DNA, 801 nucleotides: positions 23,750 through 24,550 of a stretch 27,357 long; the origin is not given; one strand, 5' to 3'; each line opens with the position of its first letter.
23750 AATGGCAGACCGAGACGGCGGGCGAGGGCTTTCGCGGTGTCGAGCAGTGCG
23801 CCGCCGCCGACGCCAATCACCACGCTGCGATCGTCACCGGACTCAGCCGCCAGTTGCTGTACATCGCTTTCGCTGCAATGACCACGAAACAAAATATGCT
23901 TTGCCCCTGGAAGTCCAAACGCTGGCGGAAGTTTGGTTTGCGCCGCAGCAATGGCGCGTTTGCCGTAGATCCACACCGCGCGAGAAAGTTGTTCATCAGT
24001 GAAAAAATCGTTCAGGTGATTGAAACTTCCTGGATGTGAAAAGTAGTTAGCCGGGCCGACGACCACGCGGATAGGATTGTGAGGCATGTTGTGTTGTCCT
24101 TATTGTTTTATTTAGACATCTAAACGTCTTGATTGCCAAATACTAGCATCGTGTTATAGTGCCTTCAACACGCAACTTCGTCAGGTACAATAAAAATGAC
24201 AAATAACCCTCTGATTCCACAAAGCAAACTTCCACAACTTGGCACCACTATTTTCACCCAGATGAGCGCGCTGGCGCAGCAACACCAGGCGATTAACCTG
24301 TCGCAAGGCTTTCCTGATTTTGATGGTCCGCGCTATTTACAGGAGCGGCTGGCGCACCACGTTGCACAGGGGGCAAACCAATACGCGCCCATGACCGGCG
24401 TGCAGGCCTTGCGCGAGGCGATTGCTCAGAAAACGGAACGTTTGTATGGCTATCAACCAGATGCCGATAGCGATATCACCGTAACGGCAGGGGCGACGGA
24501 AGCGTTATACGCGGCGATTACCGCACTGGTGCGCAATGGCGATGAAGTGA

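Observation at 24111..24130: Palindromic element in the divergent ybdH–ybdL promoter region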

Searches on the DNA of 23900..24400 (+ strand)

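Call 7: search_dna_similar(query=window:24038-24245:+, collection=ecoli_genomes, mode=near, rows=spread, max_rows=30)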
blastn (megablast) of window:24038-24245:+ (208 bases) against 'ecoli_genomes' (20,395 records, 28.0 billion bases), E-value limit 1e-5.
Records with a match: 5420; places in all: 5429; records where one place covers at least 80% of the query: 5420.
Genomes with a match: 5420 of 5426; with a place that covers at least 80% of the query: 5420. Places per genome that has any: lowest 1, median 1, highest 2. On chromosomes: 5427 places; on plasmids: 2.
Best place of each record, by identity: >=99% 4888; 95-99% 407; 90-95% 125.
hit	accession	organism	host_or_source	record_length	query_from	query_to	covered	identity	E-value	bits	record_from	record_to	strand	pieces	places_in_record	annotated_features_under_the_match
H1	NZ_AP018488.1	Escherichia coli O157:H7 strain PV15-279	Homo sapiens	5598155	1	208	100%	100.0%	5e-104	385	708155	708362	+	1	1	hcxA: hydroxycarboxylate dehydrogenase HcxA | ybdL: methionine-oxo-acid transaminase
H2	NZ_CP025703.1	Escherichia coli strain BH100N substr. MG2017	Homo sapiens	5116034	1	208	100%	100.0%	5e-104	385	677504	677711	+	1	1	hcxA: hydroxycarboxylate dehydrogenase HcxA | ybdL: methionine-oxo-acid transaminase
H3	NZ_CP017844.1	Escherichia coli strain FMU073332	Homo sapiens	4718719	1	208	100%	100.0%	5e-104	385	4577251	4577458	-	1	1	ybdL: methionine-oxo-acid transaminase | hcxA: hydroxycarboxylate dehydrogenase HcxA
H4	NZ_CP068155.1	Escherichia coli strain FDAARGOS_1077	missing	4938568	1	208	100%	100.0%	5e-104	385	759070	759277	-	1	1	ybdL: methionine-oxo-acid transaminase | hcxA: hydroxycarboxylate dehydrogenase HcxA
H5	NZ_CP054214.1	Escherichia coli strain EcPF40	Homo sapiens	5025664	1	208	100%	100.0%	5e-104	385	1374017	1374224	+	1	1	hcxA: hydroxycarboxylate dehydrogenase HcxA | ybdL: methionine-oxo-acid transaminase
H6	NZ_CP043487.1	Escherichia coli strain AQ15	missing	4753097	1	208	100%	100.0%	5e-104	385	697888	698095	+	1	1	hcxA: hydroxycarboxylate dehydrogenase HcxA | ybdL: methionine-oxo-acid transaminase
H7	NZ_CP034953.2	Escherichia coli strain MT102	missing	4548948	1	208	100%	100.0%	5e-104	385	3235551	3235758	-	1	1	ybdL: methionine-oxo-acid transaminase | hcxA: hydroxycarboxylate dehydrogenase HcxA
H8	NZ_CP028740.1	Escherichia coli strain A35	Rattus lutreola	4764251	1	208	100%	100.0%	5e-104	385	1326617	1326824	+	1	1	hcxA: hydroxycarboxylate dehydrogenase HcxA | ybdL: methionine-oxo-acid transaminase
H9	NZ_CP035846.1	Escherichia coli strain TW10598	Homo sapiens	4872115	1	208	100%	100.0%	5e-104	385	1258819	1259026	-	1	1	ybdL: methionine-oxo-acid transaminase | hcxA: hydroxycarboxylate dehydrogenase HcxA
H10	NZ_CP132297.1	Escherichia coli strain PNUSAE145743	missing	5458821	1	208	100%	100.0%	5e-104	385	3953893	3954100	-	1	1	ybdL: methionine-oxo-acid transaminase | hcxA: hydroxycarboxylate dehydrogenase HcxA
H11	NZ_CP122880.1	Escherichia coli strain ETEC1716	Sus scrofa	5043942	1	208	100%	100.0%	5e-104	385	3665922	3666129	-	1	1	ybdL: methionine-oxo-acid transaminase | hcxA: hydroxycarboxylate dehydrogenase HcxA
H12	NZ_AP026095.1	Escherichia coli strain 53_142304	Homo sapiens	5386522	1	208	100%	100.0%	5e-104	385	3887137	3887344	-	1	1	ybdL: methionine-oxo-acid transaminase | hcxA: hydroxycarboxylate dehydrogenase HcxA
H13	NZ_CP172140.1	Escherichia coli strain GF130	chicken meat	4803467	1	208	100%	100.0%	5e-104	385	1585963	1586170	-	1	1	ybdL: methionine-oxo-acid transaminase | hcxA: hydroxycarboxylate dehydrogenase HcxA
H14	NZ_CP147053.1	Escherichia coli strain 1008S13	river water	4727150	1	208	100%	100.0%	5e-104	385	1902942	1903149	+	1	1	hcxA: hydroxycarboxylate dehydrogenase HcxA | ybdL: methionine-oxo-acid transaminase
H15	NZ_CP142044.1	Escherichia coli strain L9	chicken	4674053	1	208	100%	100.0%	5e-104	385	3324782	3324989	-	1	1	ybdL: methionine-oxo-acid transaminase | hcxA: hydroxycarboxylate dehydrogenase HcxA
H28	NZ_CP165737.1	Escherichia coli strain PEC1013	Wild bird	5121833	1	208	100%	98.1%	9e-97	361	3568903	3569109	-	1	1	ybdL: methionine-oxo-acid transaminase | hcxA: hydroxycarboxylate dehydrogenase HcxA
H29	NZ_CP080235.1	Escherichia coli O139:H1 strain W13-16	Sus scrofa scrofa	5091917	1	208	100%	97.6%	4e-95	355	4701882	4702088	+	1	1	hcxA: hydroxycarboxylate dehydrogenase HcxA | ybdL: methionine-oxo-acid transaminase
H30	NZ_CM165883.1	Escherichia coli strain N61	Homo sapiens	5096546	1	208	100%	94.1%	4e-85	322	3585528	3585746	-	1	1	ybdL: methionine-oxo-acid transaminase | hcxA: hydroxycarboxylate dehydrogenase HcxA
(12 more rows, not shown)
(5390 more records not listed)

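Call 31: search_dna_similar(query=window:24099-24144:+, collection=ecoli_genomes, mode=distant, rows=spread, max_rows=12, max_evalue=0.001)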
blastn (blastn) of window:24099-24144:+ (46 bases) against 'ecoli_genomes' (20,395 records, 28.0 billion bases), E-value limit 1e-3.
Records with a match: 5420; places in all: 5429; records where one place covers at least 80% of the query: 5420.
Genomes with a match: 5420 of 5426; with a place that covers at least 80% of the query: 5420. Places per genome that has any: lowest 1, median 1, highest 2. On chromosomes: 5427 places; on plasmids: 2.
Best place of each record, by identity: >=99% 5293; 95-99% 127.
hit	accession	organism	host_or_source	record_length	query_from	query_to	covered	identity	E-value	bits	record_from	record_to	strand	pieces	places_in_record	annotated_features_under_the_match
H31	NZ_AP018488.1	Escherichia coli O157:H7 strain PV15-279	Homo sapiens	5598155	1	46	100%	100.0%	2e-14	84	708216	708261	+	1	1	none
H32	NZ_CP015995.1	Escherichia coli strain S51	poultry meat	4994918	1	46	100%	100.0%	2e-14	84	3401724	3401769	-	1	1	none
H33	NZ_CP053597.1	Escherichia coli strain T7Express_LysY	not applicable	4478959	1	46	100%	100.0%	2e-14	84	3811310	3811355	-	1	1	none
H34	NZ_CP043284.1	Escherichia coli strain WCHEC025985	Homo sapiens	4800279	1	46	100%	100.0%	2e-14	84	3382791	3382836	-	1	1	none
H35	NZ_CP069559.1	Escherichia coli strain FDAARGOS_1259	Homo sapiens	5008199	1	46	100%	100.0%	2e-14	84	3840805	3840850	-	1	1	none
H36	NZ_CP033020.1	Escherichia coli ATCC 8739 strain ATCC 8739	not collected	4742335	1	46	100%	100.0%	2e-14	84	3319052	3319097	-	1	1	none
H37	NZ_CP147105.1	Escherichia coli strain KKa014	river water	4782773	1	46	100%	100.0%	2e-14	84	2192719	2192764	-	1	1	none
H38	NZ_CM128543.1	Escherichia coli strain MMC-J-0105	Homo sapiens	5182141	1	46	100%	100.0%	2e-14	84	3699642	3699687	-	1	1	none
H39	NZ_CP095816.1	Escherichia coli strain FY10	avian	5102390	1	46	100%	100.0%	2e-14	84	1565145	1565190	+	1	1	none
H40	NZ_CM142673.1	Escherichia coli strain UID2309220031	Homo sapiens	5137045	1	46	100%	100.0%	2e-14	84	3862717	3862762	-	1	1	none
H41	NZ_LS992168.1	Escherichia coli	-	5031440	1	46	100%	100.0%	2e-14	84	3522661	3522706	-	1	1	none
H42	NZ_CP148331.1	Escherichia coli strain Z1323HEC0462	Homo sapiens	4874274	5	46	91%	100.0%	3e-12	77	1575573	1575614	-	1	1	none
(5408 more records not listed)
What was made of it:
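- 5293 of 5420 E. coli genomes have the identical 46-mer (call 31).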

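Call 40: search_rna_families(source=window, start=23900, end=24400, threshold=evalue, max_evalue=1)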
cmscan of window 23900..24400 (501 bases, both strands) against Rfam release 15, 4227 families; matches with E-value up to 1: 0.
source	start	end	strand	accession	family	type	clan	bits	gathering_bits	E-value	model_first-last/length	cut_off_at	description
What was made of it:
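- No Rfam family matches (call 40).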

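Call 48: get_annotated_region(hit=H30, flank=100)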
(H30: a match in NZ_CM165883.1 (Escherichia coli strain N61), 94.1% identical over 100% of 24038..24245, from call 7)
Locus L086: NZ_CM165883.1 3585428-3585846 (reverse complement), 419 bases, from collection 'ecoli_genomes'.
description: Escherichia coli strain N61 chromosome, whole genome shotgun sequence
organism: Escherichia coli strain N61 (NCBI taxid 562)
replicon: chromosome; assembly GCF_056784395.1
host: Homo sapiens; source: CSF; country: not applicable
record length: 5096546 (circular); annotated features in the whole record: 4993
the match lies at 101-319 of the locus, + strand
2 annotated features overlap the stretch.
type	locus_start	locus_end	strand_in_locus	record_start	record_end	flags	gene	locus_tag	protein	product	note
CDS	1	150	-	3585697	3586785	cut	hcxA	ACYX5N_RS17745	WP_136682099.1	hydroxycarboxylate dehydrogenase HcxA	-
CDS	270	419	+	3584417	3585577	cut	ybdL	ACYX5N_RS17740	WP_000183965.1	methionine-oxo-acid transaminase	-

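Call 49: get_annotated_region(hit=H29, flank=100)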
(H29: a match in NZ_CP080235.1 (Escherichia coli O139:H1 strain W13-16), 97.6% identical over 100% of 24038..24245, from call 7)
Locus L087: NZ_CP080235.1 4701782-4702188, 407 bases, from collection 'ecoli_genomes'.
description: Escherichia coli O139:H1 strain W13-16 chromosome, complete genome
organism: Escherichia coli O139:H1 strain W13-16 (NCBI taxid 2861805)
replicon: chromosome; assembly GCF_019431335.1
host: Sus scrofa scrofa; source: wild boar; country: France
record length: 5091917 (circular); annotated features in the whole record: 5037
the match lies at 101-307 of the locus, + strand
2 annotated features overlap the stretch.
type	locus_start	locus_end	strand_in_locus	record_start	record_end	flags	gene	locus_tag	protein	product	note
CDS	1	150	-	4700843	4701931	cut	hcxA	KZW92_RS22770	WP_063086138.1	hydroxycarboxylate dehydrogenase HcxA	-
CDS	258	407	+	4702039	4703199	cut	ybdL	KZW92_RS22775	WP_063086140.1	methionine-oxo-acid transaminase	-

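Call 50: get_annotated_region(hit=H28, flank=100)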
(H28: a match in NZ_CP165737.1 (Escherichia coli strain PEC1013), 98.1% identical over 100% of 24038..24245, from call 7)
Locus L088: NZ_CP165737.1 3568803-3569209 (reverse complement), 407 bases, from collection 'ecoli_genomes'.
description: Escherichia coli strain PEC1013 chromosome, complete genome
organism: Escherichia coli strain PEC1013 (NCBI taxid 562)
replicon: chromosome; assembly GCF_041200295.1
host: Wild bird; source: Fecal matter; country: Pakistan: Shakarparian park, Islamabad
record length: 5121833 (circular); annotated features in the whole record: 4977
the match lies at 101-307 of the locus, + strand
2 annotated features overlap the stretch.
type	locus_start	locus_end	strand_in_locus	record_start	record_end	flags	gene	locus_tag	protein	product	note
CDS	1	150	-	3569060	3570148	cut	hcxA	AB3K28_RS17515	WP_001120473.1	hydroxycarboxylate dehydrogenase HcxA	-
CDS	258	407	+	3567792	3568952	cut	ybdL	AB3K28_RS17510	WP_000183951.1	methionine-oxo-acid transaminase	-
